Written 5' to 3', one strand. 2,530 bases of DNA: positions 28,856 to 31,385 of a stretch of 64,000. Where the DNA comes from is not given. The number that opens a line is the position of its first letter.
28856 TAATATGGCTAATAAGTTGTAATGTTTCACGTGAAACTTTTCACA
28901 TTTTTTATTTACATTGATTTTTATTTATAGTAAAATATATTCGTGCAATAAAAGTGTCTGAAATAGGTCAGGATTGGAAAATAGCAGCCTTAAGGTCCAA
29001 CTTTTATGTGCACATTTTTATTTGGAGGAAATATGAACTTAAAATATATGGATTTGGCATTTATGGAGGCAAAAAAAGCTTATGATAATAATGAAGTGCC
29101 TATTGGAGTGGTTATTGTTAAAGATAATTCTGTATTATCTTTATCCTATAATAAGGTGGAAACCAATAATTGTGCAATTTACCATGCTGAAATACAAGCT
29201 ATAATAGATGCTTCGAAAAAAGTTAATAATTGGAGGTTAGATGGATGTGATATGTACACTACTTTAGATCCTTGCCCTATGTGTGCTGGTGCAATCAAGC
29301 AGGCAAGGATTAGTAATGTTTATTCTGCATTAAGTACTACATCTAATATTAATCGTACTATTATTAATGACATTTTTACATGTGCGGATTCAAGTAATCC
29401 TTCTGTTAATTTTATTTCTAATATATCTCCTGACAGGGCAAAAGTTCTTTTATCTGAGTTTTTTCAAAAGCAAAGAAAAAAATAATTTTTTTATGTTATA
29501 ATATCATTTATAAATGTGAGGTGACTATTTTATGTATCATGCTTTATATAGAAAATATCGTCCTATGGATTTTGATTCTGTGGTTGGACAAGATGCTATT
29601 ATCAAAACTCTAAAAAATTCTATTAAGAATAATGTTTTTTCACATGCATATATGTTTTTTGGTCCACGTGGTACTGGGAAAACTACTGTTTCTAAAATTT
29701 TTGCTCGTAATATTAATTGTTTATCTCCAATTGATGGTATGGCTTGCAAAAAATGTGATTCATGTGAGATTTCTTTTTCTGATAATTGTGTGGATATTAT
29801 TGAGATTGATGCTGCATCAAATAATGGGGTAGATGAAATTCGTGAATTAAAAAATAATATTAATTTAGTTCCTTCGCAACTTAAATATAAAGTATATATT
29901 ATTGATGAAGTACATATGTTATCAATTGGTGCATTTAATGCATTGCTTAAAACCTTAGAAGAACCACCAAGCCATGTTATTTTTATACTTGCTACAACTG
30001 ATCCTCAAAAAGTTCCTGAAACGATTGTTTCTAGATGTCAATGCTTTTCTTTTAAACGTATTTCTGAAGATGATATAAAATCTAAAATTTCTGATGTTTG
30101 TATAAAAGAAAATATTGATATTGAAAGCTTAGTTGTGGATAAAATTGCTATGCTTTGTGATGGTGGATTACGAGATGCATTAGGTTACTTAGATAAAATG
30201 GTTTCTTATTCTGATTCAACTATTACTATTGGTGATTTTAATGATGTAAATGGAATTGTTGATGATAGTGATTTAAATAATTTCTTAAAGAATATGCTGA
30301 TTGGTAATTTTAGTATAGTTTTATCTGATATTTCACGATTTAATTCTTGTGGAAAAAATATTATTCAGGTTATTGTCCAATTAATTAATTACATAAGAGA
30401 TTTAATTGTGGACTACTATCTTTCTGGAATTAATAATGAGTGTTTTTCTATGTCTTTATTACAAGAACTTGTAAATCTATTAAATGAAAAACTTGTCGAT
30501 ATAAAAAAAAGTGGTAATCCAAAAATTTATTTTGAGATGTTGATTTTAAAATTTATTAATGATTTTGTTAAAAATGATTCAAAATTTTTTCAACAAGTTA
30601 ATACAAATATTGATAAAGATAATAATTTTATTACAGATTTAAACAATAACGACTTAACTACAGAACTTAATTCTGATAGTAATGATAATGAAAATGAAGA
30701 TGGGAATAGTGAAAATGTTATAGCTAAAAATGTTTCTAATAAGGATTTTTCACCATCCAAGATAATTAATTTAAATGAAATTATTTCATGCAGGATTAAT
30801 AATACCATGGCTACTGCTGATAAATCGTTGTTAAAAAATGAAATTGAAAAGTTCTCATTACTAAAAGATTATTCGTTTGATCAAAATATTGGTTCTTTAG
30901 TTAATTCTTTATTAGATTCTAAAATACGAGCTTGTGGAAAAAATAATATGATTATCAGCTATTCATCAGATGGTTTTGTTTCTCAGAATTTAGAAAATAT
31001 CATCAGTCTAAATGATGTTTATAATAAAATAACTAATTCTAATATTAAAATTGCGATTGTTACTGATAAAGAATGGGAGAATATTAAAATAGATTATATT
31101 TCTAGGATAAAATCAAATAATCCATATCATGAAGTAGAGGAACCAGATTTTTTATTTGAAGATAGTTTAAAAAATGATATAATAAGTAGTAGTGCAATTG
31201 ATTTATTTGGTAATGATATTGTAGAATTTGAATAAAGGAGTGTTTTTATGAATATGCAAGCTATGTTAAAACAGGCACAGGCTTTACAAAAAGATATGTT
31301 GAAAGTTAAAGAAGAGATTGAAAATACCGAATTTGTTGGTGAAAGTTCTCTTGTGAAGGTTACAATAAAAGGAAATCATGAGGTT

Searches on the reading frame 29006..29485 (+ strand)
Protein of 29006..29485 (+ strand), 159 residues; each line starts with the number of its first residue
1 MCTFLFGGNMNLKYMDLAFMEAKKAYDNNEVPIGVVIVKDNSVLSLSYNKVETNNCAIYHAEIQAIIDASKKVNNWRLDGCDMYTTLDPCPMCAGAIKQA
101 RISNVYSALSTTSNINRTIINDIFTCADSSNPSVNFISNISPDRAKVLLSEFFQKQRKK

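Call 7: search_protein_families(library=pfam, proteins=[window:29006-29485:+])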
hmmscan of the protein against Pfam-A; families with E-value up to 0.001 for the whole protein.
window:29006-29485:+ (159 aa): 3 families
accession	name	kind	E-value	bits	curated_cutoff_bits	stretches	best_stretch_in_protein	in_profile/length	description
PF14437.12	MafB19-deam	-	1.6e-29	103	27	1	12-127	4-120/142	MafB19-like deaminase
PF00383.29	dCMP_cyt_deam_1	-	1.4e-26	92.8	25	1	12-107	5-100/102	Cytidine and deoxycytidylate deaminase zinc-binding region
PF14439.12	Bd3614-deam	-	6e-05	23.4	38.5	1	37-100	15-77/113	Bd3614-like deaminase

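Call 8: search_protein_families(library=ncbifam, proteins=[window:29006-29485:+])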
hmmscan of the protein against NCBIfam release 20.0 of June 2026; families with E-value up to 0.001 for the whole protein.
window:29006-29485:+ (159 aa): 4 families
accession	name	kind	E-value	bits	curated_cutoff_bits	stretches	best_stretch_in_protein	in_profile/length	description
NF008113.2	PRK10860.1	equivalog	6.6e-25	87.8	150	1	14-158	10-153/165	tRNA adenosine(34) deaminase TadA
NF041025.1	antiphage_deaminase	equivalog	1.6e-07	30.6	400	1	59-106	338-384/437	anti-phage dCTP deaminase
TIGR00326.1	eubact_ribD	equivalog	7.4e-07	28.7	156.35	1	15-111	1-96/343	bifunctional diaminohydroxyphosphoribosylaminopyrimidine deaminase/5-amino-6-(5-phosphoribosylamino)uracil reductase RibD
TIGR02571.1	ComEB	equivalog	1.6e-05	24.9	219.45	1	54-109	62-116/151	ComE operon protein 2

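Call 12: find_encoding_contigs(protein=window:29033-29485:+, flank=3000, max_places=10)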
Protein window:29033-29485:+ (150 aa): 22 contigs read that carry it; 10 places shown.
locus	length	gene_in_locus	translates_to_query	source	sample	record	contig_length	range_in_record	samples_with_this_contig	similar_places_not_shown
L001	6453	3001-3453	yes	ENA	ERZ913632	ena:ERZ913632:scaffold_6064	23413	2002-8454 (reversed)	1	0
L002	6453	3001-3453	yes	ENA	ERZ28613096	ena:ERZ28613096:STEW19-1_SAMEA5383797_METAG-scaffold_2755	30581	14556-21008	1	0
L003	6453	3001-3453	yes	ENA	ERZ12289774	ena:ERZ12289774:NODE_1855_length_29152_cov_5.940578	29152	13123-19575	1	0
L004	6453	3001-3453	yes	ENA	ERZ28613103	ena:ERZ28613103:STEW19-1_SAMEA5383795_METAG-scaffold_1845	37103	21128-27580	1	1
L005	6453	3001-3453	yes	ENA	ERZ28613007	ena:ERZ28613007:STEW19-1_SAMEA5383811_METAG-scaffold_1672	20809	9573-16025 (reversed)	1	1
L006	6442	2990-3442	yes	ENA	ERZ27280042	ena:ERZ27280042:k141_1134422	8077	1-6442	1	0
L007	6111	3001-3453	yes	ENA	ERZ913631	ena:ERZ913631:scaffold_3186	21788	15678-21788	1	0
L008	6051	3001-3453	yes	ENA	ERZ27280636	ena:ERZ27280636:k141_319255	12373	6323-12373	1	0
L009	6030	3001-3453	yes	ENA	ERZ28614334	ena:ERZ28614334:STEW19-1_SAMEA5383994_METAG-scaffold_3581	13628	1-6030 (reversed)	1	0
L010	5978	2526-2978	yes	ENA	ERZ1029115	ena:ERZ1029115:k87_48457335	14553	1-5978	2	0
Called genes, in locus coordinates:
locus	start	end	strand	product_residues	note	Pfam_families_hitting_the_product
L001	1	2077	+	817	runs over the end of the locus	PF00521:DNA_topoisoIV, PF03989:DNA_gyraseA_C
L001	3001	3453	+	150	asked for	PF00383:dCMP_cyt_deam_1, PF14437:MafB19-deam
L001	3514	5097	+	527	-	PF00004:AAA, PF13177:DNA_pol3_delta2, PF13401:AAA_22 (faint), PF21960:RCF1-5-like_lid (faint)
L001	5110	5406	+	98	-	PF02575:YbaB_DNA_bd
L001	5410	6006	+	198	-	PF21176:RecR_HhH, PF02132:RecR_ZnF (weak), PF13662:Toprim_4, PF21175:RecR_C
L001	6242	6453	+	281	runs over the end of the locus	PF13177:DNA_pol3_delta2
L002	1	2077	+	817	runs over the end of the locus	PF00521:DNA_topoisoIV, PF03989:DNA_gyraseA_C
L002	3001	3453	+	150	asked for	PF00383:dCMP_cyt_deam_1, PF14437:MafB19-deam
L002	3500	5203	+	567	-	PF13177:DNA_pol3_delta2, PF00004:AAA, PF13401:AAA_22 (faint), PF21960:RCF1-5-like_lid (faint)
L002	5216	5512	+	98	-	PF02575:YbaB_DNA_bd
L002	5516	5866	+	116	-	-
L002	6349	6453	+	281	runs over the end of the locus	PF13177:DNA_pol3_delta2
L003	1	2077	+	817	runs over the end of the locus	PF00521:DNA_topoisoIV, PF03989:DNA_gyraseA_C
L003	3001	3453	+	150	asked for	PF00383:dCMP_cyt_deam_1, PF14437:MafB19-deam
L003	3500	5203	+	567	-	PF13177:DNA_pol3_delta2, PF00004:AAA, PF13401:AAA_22 (faint), PF21960:RCF1-5-like_lid (faint)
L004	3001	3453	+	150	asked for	PF00383:dCMP_cyt_deam_1, PF14437:MafB19-deam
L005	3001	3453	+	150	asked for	PF00383:dCMP_cyt_deam_1, PF14437:MafB19-deam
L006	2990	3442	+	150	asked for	PF00383:dCMP_cyt_deam_1, PF14437:MafB19-deam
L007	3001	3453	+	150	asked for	PF00383:dCMP_cyt_deam_1, PF14437:MafB19-deam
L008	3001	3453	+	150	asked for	PF00383:dCMP_cyt_deam_1, PF14437:MafB19-deam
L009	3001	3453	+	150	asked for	PF00383:dCMP_cyt_deam_1, PF14437:MafB19-deam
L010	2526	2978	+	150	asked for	PF00383:dCMP_cyt_deam_1, PF14437:MafB19-deam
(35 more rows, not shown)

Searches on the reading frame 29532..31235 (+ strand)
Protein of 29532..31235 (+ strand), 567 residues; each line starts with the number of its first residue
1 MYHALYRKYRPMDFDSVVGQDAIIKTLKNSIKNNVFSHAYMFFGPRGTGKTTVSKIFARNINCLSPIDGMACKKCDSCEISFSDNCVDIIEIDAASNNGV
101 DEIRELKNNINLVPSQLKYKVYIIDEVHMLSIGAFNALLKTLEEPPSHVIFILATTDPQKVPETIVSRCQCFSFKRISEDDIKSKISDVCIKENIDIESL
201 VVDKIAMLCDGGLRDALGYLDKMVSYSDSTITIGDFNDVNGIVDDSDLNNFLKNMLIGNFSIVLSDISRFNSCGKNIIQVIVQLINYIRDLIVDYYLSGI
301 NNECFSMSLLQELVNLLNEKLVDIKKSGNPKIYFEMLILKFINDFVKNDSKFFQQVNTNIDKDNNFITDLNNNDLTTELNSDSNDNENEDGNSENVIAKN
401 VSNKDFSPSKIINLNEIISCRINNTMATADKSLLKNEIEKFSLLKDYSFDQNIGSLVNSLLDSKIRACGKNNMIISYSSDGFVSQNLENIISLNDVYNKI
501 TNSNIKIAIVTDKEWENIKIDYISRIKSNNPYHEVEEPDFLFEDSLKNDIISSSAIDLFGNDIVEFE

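Call 8: search_protein_families(library=ncbifam, proteins=[window:29532-31235:+])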
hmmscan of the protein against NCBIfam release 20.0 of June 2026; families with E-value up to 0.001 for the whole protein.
window:29532-31235:+ (567 aa): 77 families (the best 25 are shown)
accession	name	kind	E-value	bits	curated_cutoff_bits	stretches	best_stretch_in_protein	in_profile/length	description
NF004046.1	PRK05563.1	equivalog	3.7e-140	468.5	400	1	1-563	1-564/567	DNA polymerase III subunit gamma/tau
TIGR02397.1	dnaX_nterm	equivalog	2.2e-120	402.1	250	1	2-341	1-354/355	DNA polymerase III subunit gamma/tau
NF004549.0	PRK05896.1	equivalog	9.1e-110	368.2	578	1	3-532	4-530/642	DNA polymerase III subunits gamma and tau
NF011510.0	PRK14948.1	equivalog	2.5e-105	353.6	593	1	2-529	5-534/640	DNA polymerase III subunit gamma/tau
NF011523.0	PRK14962.1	equivalog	1.3e-100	337.5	576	1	3-398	2-384/474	DNA polymerase III subunits gamma and tau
NF011514.0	PRK14953.1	equivalog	1.4e-98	330.9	536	1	1-423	2-432/488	DNA polymerase III subunits gamma and tau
NF011512.0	PRK14950.1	equivalog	7.9e-97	325.8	593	1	3-293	4-295/585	DNA polymerase III subunits gamma and tau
NF005942.0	PRK07994.1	equivalog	2.6e-96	324.1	613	1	2-297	3-298/655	DNA polymerase III subunit gamma/tau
NF011526.0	PRK14965.1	equivalog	3.3e-96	323.4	670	1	2-294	3-295/578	DNA polymerase III subunits gamma and tau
NF011531.0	PRK14971.1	equivalog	5.2e-96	322.8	685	1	7-435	9-450/614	DNA polymerase III subunit gamma/tau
NF004962.0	PRK06305.1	equivalog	6.9e-92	309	559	1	2-390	4-396/465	DNA polymerase III subunits gamma and tau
NF005173.0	PRK06647.1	equivalog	3.3e-91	306.9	623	1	8-530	9-542/568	DNA polymerase III subunits gamma and tau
NF006585.0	PRK09111.1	equivalog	6e-89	299.3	604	1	2-289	27-319/616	DNA polymerase III subunit gamma/tau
NF006280.0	PRK08451.1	equivalog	1.9e-88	297.6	572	1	3-413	2-402/535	DNA polymerase III subunit gamma/tau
NF011522.0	PRK14961.1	equivalog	1.5e-81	274.1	562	1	2-337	3-333/363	DNA polymerase III subunits gamma and tau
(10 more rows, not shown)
